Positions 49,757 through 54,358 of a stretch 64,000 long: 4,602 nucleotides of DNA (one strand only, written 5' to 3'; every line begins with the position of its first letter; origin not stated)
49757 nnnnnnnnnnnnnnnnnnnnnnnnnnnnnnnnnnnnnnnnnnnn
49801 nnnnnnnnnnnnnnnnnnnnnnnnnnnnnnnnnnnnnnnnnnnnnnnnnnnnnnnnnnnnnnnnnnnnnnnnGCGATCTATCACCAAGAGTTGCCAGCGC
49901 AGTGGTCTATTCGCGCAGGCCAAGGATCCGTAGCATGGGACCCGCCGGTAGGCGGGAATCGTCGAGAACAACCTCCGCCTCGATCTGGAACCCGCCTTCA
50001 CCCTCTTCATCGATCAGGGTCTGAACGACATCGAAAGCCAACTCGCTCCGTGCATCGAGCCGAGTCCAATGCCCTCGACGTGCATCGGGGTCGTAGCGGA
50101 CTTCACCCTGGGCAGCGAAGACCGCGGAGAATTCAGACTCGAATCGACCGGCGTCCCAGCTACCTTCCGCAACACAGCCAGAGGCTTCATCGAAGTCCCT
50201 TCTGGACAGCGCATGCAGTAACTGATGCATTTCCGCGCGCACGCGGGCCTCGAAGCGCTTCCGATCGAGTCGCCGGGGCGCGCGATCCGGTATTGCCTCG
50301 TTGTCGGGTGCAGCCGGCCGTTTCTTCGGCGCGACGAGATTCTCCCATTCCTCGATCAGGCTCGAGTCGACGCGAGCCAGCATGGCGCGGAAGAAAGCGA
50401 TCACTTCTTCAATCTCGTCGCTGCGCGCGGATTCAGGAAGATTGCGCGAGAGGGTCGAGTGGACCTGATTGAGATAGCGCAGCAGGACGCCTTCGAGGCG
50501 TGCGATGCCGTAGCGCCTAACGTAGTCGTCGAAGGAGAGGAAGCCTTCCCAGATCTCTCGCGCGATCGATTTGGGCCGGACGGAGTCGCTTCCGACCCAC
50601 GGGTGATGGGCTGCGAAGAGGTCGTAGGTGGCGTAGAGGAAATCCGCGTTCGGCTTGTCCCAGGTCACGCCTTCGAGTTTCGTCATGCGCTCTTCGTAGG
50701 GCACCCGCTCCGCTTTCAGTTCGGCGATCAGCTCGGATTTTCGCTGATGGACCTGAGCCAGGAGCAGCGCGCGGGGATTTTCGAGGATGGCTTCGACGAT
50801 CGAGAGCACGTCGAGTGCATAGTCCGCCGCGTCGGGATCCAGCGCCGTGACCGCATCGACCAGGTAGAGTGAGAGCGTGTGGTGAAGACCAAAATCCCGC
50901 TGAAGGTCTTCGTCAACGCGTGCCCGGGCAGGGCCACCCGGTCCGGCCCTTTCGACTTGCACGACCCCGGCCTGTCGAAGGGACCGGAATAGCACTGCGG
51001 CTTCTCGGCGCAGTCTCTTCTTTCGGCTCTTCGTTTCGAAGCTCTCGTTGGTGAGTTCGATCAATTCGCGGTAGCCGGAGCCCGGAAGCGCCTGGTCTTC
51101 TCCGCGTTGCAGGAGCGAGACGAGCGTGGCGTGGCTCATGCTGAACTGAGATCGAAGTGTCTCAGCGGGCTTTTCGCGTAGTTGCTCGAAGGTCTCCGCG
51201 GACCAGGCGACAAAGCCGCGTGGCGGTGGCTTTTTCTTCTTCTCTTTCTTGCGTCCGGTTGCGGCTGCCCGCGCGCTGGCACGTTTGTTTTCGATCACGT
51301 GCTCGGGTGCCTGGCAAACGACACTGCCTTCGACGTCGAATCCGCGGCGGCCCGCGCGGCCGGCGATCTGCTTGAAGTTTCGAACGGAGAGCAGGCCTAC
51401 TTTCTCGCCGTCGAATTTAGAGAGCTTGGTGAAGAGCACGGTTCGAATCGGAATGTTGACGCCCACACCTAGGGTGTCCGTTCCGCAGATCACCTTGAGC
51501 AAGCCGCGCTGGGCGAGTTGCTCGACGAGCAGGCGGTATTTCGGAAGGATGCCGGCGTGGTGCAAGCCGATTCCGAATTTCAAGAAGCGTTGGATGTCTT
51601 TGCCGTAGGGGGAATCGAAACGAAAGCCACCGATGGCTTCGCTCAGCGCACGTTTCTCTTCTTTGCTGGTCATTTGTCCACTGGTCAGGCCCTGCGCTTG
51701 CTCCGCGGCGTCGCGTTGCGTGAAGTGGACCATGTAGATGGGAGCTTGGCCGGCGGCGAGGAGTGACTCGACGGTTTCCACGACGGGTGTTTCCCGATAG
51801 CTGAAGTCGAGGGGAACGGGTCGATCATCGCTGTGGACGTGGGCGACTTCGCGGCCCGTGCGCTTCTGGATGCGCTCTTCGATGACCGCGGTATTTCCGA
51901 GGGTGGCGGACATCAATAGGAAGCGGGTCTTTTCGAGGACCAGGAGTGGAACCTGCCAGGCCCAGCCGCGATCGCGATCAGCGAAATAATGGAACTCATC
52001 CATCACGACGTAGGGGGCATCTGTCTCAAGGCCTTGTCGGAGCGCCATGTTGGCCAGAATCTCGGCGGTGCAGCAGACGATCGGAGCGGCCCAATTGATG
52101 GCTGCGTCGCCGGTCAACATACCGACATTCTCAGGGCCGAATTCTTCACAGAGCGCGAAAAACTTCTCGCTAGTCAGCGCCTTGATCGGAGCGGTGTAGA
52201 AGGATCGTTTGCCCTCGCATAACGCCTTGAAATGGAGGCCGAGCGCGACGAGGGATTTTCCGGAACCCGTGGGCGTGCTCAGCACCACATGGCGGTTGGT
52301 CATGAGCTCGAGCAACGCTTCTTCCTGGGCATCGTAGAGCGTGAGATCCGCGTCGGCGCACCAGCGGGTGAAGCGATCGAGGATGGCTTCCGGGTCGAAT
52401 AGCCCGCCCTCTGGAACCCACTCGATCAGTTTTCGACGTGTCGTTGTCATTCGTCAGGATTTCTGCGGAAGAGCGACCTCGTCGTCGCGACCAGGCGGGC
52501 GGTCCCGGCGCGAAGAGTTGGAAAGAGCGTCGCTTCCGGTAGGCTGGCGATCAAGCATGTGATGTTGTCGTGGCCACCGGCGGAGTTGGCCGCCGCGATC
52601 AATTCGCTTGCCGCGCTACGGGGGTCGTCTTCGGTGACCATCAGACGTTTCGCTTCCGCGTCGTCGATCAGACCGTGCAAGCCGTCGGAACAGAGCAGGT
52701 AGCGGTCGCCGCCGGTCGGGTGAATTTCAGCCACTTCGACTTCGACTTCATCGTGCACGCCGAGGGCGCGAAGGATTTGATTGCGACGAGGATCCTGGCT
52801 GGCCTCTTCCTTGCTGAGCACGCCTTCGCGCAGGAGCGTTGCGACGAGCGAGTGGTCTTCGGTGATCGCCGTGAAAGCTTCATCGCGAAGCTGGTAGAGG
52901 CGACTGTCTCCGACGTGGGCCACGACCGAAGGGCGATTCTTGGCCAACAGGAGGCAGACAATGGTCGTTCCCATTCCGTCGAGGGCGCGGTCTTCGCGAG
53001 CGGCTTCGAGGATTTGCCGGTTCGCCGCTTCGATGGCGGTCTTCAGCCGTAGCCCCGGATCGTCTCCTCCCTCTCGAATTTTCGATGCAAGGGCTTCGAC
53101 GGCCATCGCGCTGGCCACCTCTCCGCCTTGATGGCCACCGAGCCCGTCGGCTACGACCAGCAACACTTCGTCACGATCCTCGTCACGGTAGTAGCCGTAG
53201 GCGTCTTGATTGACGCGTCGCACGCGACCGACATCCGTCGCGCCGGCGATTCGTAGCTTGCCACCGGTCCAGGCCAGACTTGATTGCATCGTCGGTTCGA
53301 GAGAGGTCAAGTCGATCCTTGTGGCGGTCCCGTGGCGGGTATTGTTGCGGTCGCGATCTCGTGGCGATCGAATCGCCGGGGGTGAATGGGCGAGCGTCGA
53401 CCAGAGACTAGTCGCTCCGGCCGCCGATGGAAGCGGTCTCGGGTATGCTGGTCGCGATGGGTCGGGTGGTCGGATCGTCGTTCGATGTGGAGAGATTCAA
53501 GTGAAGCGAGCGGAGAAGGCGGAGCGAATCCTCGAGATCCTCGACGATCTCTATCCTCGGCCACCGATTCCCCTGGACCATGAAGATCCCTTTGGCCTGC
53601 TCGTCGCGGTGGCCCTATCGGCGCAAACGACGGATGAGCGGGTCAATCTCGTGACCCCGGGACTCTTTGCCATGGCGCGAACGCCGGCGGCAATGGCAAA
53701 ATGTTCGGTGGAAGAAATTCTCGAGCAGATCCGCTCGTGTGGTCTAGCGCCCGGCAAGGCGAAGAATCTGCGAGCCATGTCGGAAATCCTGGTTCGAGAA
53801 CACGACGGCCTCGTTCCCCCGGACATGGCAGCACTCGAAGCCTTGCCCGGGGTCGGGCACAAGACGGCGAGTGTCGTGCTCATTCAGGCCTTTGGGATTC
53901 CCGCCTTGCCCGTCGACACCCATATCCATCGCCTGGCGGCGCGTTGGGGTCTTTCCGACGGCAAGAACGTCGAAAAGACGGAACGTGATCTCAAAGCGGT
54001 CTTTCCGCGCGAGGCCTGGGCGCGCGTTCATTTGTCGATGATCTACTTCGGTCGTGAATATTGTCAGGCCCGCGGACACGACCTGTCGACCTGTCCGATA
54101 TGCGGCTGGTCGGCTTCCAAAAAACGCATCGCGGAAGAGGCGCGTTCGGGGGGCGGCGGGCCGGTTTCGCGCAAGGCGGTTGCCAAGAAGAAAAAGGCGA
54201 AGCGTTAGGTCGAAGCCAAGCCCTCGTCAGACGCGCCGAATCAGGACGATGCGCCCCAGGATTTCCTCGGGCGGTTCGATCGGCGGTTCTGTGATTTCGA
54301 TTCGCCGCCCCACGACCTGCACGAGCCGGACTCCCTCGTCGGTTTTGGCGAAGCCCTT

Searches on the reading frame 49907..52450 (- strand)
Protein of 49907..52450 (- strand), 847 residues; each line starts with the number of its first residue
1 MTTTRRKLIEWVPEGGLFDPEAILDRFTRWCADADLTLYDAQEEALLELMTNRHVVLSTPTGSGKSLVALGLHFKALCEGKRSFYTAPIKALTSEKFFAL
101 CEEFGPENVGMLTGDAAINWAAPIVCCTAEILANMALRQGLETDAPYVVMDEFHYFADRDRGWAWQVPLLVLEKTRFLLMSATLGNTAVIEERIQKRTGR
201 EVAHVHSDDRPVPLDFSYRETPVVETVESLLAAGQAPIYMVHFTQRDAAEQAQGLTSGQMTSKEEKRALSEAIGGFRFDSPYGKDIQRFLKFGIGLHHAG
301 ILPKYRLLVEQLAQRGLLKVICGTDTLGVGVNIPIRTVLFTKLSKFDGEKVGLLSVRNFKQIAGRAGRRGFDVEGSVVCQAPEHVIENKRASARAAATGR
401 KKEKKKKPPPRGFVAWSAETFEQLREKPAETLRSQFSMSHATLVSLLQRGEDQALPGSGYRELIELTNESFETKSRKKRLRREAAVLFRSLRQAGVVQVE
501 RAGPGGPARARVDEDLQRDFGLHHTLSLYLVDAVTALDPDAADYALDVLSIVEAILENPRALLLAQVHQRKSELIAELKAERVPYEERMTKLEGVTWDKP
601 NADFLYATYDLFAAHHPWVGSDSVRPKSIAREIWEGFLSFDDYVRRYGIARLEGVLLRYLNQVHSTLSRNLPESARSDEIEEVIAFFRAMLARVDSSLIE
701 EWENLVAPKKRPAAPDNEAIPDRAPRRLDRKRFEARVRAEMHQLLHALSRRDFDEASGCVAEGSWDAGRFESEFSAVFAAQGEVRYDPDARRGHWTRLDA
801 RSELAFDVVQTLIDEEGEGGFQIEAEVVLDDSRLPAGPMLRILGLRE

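Call 16: search_protein_families(library=pfam, proteins=[window:49907-52450:-], max_evalue=0.001)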
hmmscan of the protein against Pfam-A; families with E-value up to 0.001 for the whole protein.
window:49907-52450:- (847 aa): 5 families
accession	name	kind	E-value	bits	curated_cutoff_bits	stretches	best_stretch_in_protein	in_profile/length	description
PF12029.13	DUF3516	-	2.1e-129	433.1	25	1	381-840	1-459/464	Domain of unknown function (DUF3516)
PF00270.35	DEAD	-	1.3e-17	64.5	26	1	40-186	2-162/167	DEAD/DEAH box helicase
PF22527.2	DEXQc_Suv3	-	2.7e-10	40.4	27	1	52-179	12-128/154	DEXQ-box helicase domain of Suv3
PF04851.21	ResIII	-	3.3e-07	30.8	22.5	1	36-184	2-162/164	Type III restriction enzyme, res subunit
PF00271.37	Helicase_C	-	5.4e-06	27.1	23.5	1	291-370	39-110/110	Helicase conserved C-terminal domain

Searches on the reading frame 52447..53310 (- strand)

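Call 16: search_protein_families(library=pfam, proteins=[window:52447-53310:-], max_evalue=0.001)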
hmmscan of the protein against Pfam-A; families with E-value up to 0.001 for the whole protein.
window:52447-53310:- (287 aa): 3 families
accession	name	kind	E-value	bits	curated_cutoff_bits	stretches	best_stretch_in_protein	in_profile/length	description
PF13672.11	PP2C_2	-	1.1e-18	68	24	1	32-221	10-176/209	Protein phosphatase 2C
PF00481.26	PP2C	-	1.7e-09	38.2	20.3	1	43-154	29-141/255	Protein phosphatase 2C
PF07228.17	SpoIIE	-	1e-06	29.3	25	1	46-256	2-190/192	Stage II sporulation protein E (SpoIIE)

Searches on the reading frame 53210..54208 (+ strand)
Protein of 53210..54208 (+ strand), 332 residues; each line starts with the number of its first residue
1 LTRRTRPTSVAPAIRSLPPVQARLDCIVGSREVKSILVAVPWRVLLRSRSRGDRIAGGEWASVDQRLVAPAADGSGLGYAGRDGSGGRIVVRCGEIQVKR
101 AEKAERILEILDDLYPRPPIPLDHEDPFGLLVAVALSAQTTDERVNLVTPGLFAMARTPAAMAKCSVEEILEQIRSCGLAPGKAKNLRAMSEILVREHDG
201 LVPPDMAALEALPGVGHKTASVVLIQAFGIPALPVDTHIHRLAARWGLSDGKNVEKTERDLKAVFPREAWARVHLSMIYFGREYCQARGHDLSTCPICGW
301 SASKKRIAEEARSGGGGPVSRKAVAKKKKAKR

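Call 16: search_protein_families(library=pfam, proteins=[window:53210-54208:+], max_evalue=0.001)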
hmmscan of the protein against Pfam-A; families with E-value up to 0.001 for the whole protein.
window:53210-54208:+ (332 aa): 2 families
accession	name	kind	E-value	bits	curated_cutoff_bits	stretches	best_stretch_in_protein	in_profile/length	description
PF00730.31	HhH-GPD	-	3.1e-21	76.2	26.2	1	132-266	1-107/108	HhH-GPD superfamily base excision DNA repair protein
PF00633.29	HHH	-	1.1e-05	25.5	24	1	198-224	2-28/30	Helix-hairpin-helix motif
